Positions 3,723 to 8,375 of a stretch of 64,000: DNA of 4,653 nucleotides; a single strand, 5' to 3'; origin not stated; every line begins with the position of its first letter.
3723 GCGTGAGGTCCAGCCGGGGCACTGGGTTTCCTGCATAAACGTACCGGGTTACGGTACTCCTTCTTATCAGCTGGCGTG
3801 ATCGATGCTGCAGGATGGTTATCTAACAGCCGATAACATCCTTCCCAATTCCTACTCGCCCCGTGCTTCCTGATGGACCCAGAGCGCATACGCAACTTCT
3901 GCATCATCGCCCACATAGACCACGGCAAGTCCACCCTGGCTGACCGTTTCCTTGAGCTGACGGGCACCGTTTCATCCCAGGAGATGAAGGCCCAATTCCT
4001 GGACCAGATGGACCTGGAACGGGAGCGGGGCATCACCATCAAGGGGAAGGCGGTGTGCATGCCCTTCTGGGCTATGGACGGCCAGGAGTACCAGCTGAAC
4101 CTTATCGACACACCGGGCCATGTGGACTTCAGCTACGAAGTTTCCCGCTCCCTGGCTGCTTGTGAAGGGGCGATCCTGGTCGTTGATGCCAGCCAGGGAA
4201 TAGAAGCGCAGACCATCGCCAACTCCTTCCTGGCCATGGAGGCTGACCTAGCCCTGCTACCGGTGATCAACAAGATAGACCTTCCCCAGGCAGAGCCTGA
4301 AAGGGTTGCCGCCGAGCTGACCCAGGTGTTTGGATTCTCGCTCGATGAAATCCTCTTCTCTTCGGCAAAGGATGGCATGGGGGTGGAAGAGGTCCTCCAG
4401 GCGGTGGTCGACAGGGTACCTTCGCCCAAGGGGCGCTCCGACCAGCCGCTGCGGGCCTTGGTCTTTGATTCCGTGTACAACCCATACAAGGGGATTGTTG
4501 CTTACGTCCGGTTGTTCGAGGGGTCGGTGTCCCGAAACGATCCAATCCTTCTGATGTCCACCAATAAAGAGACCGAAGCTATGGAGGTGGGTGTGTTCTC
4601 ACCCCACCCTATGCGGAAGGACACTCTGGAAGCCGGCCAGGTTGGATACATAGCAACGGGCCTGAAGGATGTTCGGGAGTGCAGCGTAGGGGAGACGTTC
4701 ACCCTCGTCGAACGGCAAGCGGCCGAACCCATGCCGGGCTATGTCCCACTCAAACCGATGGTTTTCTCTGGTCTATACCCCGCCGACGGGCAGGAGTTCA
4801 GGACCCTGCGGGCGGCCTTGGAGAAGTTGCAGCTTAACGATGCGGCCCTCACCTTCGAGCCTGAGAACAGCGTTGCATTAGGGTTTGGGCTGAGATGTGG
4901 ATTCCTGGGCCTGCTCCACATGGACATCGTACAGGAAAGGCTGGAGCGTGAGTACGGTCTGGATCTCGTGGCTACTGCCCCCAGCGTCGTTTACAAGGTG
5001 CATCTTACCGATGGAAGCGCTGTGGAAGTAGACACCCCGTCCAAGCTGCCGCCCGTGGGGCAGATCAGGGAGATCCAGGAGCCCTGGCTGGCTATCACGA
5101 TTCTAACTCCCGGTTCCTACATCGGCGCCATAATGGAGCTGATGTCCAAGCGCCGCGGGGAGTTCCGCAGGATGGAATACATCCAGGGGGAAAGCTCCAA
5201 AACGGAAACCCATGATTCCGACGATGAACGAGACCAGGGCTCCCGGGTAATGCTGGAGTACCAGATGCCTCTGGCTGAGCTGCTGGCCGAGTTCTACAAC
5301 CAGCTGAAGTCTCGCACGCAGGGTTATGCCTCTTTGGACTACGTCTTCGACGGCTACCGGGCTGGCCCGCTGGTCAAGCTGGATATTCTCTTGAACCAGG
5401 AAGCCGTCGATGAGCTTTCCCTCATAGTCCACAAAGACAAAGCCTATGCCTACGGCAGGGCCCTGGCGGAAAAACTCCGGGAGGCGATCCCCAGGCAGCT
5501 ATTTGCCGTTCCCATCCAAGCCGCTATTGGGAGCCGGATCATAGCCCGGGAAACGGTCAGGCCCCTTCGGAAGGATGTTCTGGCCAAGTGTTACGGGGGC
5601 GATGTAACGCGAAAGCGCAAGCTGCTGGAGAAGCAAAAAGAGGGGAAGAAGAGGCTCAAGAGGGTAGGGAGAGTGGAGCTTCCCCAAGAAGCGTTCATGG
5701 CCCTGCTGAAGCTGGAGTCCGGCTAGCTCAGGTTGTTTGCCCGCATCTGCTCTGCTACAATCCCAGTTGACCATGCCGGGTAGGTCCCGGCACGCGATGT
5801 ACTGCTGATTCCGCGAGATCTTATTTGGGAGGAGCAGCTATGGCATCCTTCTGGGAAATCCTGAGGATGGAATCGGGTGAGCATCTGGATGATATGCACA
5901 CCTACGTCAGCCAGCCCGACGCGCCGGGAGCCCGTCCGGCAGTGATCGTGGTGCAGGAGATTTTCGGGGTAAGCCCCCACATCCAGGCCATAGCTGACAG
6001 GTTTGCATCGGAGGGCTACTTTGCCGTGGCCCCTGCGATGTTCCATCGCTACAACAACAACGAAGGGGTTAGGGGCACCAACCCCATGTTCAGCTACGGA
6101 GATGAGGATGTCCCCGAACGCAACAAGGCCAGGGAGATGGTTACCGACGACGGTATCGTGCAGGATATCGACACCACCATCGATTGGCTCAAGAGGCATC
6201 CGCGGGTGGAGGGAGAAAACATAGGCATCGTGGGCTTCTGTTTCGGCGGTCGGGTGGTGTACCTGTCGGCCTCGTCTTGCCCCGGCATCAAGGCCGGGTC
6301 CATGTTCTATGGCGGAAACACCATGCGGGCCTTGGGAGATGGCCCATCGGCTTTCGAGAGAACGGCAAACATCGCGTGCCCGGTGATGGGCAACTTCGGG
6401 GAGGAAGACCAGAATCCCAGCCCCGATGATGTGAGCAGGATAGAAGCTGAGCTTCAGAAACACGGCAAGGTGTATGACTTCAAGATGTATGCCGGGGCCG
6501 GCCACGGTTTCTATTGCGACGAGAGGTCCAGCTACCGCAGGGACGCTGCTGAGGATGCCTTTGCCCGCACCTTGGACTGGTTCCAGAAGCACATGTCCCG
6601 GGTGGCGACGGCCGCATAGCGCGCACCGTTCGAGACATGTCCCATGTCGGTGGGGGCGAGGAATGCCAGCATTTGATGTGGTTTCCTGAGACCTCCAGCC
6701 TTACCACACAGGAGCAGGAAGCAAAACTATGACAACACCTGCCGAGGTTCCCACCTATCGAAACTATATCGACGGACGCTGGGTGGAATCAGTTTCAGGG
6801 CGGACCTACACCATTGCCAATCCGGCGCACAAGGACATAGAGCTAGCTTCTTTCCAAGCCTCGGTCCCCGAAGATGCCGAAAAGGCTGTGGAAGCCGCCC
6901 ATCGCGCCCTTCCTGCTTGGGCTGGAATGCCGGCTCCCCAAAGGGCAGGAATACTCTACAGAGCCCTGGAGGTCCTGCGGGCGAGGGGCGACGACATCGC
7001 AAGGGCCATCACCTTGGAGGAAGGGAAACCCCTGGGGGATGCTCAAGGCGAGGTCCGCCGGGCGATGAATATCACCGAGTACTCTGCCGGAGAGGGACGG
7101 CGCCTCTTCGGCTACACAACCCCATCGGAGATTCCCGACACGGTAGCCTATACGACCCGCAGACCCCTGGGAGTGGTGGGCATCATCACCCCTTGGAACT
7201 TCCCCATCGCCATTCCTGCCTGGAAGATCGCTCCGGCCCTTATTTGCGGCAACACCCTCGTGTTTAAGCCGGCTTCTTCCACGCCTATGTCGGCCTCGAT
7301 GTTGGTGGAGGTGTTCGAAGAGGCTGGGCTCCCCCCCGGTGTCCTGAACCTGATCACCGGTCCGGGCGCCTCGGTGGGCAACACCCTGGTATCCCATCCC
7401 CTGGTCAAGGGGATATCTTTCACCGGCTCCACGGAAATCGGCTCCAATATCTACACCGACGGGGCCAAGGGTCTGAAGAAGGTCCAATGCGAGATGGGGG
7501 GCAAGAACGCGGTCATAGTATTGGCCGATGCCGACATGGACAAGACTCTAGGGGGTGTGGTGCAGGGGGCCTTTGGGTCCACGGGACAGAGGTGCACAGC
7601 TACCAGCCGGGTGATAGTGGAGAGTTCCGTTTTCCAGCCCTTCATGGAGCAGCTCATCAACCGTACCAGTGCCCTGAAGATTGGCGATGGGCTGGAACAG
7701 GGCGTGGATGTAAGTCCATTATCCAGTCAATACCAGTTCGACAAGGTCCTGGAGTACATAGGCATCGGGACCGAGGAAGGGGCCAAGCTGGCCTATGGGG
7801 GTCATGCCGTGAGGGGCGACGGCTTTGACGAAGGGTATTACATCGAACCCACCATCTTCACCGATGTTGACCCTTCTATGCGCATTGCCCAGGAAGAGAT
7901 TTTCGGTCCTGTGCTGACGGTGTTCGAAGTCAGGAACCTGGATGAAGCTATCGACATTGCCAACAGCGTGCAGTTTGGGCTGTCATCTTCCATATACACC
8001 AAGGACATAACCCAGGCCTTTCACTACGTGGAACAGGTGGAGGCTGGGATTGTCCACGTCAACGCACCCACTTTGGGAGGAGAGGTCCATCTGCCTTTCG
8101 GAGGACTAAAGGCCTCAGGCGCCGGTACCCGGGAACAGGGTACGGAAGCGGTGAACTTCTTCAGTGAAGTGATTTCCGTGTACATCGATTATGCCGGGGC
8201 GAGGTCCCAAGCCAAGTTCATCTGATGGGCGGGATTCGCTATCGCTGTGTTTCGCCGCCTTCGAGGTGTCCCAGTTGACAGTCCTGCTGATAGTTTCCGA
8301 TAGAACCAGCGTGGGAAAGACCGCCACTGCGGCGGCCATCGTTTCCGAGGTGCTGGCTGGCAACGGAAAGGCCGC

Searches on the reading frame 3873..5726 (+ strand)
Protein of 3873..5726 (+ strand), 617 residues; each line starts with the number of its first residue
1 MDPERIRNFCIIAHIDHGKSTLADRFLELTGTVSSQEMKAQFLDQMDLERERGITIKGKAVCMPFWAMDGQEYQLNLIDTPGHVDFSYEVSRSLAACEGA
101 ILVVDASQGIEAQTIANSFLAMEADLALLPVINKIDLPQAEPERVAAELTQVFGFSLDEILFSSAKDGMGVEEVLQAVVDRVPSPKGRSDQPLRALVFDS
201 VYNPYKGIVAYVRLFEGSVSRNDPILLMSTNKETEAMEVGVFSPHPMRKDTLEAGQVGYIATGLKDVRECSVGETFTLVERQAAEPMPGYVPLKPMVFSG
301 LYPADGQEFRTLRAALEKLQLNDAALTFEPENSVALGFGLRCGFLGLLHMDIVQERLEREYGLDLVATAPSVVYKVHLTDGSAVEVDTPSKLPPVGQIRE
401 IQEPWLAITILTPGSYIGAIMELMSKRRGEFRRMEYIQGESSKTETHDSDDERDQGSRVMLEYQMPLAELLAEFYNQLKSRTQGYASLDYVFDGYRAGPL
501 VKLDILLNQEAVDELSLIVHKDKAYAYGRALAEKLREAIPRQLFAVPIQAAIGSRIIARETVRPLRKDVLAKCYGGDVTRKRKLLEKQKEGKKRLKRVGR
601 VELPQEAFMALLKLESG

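Call 94: search_protein_families(library=pfam, proteins=[window:3873-5726:+], max_evalue=0.00001)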
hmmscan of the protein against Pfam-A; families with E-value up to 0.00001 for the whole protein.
window:3873-5726:+ (617 aa): 4 families
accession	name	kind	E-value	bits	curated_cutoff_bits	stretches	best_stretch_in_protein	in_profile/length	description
PF00009.33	GTP_EFTU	-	3.4e-55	187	26.5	1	4-184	1-188/188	Elongation factor Tu GTP binding domain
PF06421.17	LepA_C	-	2.9e-49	166.1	29.7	1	507-613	1-107/107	GTP-binding protein LepA C-terminus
PF00679.30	EFG_C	-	1e-20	74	27.9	2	452-504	36-87/89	Elongation factor G C-terminus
PF03144.31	GTP_EFTU_D2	-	2.7e-10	41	30.3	1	207-277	1-73/73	Elongation factor Tu domain 2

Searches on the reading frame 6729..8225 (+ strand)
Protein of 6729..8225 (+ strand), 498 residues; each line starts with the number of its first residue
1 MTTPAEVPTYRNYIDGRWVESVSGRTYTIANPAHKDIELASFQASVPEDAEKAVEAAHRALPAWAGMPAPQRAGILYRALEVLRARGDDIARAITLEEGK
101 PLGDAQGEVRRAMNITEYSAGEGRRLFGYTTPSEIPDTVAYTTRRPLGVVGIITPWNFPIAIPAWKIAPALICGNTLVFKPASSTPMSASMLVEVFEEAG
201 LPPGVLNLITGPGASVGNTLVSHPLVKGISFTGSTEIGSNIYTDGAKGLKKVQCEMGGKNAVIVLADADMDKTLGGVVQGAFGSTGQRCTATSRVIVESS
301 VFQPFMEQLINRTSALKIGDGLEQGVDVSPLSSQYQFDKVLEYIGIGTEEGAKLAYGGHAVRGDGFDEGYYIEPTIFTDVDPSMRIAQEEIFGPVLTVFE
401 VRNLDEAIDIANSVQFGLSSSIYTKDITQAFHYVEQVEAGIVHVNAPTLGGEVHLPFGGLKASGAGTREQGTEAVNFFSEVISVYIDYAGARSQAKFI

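Call 94: search_protein_families(library=pfam, proteins=[window:6729-8225:+], max_evalue=0.00001)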
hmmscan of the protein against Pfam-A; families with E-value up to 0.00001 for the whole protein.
window:6729-8225:+ (498 aa): 1 family
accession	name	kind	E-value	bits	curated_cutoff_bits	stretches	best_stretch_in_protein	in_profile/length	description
PF00171.27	Aldedh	-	5.3e-172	573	23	1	18-482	1-459/461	Aldehyde dehydrogenase family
